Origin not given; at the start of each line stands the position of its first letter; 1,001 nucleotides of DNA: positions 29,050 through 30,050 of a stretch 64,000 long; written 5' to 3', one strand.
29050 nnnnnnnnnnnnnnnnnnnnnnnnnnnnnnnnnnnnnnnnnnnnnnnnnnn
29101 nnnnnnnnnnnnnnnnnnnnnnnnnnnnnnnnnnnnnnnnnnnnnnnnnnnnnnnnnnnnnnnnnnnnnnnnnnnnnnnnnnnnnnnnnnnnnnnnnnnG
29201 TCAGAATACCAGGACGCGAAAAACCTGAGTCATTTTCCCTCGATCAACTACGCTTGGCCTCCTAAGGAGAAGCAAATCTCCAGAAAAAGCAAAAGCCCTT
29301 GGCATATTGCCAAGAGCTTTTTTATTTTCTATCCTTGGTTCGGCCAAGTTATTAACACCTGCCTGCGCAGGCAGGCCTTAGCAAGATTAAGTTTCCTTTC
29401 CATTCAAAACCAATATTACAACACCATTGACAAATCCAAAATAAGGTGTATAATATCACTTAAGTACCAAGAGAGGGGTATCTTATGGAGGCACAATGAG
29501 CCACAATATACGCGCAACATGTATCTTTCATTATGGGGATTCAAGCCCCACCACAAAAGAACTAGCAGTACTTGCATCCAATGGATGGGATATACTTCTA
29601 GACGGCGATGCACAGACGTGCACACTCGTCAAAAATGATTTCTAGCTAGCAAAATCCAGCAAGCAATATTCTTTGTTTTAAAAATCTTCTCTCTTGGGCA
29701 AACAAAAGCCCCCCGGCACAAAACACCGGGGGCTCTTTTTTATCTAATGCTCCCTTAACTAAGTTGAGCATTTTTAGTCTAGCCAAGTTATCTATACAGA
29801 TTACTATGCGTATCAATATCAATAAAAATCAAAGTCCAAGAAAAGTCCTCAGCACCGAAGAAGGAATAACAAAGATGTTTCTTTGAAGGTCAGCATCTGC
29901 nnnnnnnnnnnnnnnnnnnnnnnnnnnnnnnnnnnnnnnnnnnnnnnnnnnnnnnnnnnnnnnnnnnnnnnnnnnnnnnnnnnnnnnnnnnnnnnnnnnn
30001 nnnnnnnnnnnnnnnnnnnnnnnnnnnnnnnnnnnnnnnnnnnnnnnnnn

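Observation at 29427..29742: Strongly framed 49-aa ORF / candidate sRNA: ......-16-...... promoter, uORF overlapping the start (AATGA), GC-clamp terminator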

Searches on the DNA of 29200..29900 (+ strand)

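Call 6: search_rna_families(source=window, start=29200, end=29900, threshold=evalue, max_evalue=10, show_alignments=3)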
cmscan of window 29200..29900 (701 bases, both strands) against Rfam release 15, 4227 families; matches with E-value up to 10: 19.
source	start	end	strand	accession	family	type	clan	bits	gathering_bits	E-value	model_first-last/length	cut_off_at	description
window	29283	29373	-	RF04312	trpB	Cis-reg;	-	26.6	59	0.19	1-107/107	no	trpB ncRNA motif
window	29282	29355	-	RF02055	STnc380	Gene; sRNA;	-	25.2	60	0.012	1-108/108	no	Enterobacterial sRNA STnc380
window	29287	29389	-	RF00514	His_leader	Cis-reg; leader;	-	20.8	49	0.59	1-126/126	no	Histidine operon leader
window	29256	29328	+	RF02371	PyrG_leader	Cis-reg; leader;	-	20.2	65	5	1-78/78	no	PyrG leader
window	29280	29331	+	RF02907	patAB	Cis-reg; leader;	-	18.9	92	3.1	1-57/57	no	patAB leader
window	29267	29348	-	RF01483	rli56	Cis-reg;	-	18.3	47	3.2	1-100/100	no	Listeria sRNA rli56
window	29359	29382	-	RF01356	CRISPR-DR28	Gene; CRISPR;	-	18.1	35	2.3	1-24/24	no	CRISPR RNA direct repeat element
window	29660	29743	+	RF01859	Phe_leader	Cis-reg; leader;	-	18.1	55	2.8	1-125/125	no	Phenylalanine leader peptide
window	29283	29370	-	RF01772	rnk_pseudo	Cis-reg; leader;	-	17.5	55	2.8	1-108/108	no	Pseudomonas rnk leader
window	29676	29778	+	RF01770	rimP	Cis-reg; leader;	-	16.1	47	8.1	1-102/102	no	Gammaprotebacteria rimP leader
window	29696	29777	-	RF02077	STnc220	Gene; sRNA;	-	16.1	60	9.7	1-79/79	no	Salmonella enterica sRNA STnc220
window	29634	29745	-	RF00402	SNORA25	Gene; snRNA; snoRNA; HACA-box;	-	15.7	85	6.9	1-128/128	no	Small nucleolar RNA SNORA25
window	29700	29767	-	RF00514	His_leader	Cis-reg; leader;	-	15.5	49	7.2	1-126/126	no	Histidine operon leader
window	29512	29577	-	RF03626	mir-9791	Gene; miRNA;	-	14.5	70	8.4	1-79/79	no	mir-9791 microRNA precursor family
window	29623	29747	-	RF02667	PsiU2-38.40.42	Gene; snRNA; snoRNA; scaRNA;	-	14.4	88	9.7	1-136/136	no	Drosophila small cajal body-specific RNA PsiU2-38.40.4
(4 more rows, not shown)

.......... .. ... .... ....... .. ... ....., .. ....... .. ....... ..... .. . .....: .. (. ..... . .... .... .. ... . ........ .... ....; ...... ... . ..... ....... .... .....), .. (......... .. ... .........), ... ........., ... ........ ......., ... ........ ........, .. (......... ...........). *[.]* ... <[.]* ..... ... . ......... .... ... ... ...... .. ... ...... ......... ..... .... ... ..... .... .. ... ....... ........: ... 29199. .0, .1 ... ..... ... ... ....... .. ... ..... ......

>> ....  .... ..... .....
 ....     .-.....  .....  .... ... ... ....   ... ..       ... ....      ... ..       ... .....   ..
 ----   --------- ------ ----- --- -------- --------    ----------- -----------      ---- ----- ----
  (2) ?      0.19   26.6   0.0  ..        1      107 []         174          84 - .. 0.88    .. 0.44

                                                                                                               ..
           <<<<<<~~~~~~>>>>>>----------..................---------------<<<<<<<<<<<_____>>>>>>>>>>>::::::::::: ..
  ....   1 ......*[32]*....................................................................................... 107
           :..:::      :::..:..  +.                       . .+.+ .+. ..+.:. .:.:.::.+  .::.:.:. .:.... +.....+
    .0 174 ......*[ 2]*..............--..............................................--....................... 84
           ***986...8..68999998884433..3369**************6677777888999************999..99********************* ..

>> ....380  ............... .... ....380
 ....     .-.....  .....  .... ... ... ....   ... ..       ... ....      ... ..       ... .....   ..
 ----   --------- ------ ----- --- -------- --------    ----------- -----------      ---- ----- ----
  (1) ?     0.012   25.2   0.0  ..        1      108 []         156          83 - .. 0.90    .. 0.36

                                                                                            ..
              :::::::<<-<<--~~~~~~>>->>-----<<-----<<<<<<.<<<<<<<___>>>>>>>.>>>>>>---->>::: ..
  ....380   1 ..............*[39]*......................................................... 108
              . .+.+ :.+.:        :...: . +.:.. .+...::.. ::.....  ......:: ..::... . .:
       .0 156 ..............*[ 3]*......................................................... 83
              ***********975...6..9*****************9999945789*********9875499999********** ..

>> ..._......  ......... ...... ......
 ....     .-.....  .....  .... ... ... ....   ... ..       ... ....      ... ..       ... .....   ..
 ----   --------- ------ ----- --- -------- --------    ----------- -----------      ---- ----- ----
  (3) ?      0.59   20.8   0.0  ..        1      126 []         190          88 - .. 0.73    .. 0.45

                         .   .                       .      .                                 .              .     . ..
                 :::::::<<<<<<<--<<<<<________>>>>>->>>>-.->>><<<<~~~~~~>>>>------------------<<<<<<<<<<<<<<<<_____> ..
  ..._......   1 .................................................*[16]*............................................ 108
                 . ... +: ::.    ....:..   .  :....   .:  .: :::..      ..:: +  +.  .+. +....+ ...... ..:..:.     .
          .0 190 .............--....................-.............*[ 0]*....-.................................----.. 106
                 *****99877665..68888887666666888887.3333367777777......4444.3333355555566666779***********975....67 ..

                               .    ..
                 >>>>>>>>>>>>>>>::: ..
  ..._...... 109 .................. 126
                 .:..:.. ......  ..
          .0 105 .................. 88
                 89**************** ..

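Call 71: search_rna_families(sources=[L016, L028, L032], threshold=gathering)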
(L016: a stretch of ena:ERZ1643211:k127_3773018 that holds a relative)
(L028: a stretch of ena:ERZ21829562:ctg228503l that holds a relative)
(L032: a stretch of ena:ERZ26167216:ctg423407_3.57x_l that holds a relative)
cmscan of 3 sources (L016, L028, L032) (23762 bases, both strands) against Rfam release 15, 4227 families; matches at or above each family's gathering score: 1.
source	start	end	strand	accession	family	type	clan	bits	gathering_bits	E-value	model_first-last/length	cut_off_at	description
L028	1036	1109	-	RF00005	tRNA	Gene; tRNA;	CL00001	62.6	29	1.3e-11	1-71/71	no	tRNA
